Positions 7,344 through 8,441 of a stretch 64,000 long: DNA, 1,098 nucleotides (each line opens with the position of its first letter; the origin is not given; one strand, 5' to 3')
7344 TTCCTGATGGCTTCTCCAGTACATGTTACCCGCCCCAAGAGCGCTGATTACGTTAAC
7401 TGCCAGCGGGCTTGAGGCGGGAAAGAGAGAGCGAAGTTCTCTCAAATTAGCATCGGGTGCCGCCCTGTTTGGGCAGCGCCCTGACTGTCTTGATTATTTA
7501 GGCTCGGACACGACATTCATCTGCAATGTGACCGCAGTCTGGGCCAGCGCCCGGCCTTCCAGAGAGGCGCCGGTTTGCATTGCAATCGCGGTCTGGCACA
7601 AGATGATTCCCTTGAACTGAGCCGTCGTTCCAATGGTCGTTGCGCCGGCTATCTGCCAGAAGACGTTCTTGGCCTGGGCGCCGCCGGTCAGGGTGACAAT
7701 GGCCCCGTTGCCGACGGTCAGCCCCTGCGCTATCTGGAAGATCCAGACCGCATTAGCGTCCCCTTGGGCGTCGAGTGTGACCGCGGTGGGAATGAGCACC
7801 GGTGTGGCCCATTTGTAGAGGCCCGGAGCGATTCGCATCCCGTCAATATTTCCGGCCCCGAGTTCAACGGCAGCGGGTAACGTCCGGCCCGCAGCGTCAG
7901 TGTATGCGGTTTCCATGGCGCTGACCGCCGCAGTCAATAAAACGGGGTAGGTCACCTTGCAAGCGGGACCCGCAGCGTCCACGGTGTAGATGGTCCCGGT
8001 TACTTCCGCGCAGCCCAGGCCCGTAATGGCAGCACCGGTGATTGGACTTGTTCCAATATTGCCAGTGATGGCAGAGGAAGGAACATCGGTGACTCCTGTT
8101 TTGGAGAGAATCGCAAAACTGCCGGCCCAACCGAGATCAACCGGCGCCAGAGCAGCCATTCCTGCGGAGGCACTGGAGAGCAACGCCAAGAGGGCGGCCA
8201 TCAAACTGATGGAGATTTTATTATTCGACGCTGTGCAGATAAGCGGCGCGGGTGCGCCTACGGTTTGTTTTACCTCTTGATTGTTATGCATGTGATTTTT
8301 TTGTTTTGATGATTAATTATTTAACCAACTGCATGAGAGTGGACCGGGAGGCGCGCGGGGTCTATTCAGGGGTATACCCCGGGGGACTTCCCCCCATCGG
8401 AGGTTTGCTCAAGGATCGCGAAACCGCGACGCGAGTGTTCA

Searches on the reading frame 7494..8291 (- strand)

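Call 25: search_protein_families(library=pfam, proteins=[window:7494-8291:-], max_evalue=0.0001)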
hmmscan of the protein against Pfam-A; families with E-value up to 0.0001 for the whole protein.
window:7494-8291:- (265 aa): 1 family
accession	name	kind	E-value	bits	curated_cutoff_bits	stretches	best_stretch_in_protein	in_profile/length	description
PF11999.13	Ice_binding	-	1.2e-67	228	28.7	1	61-261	1-207/208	Ice-binding-like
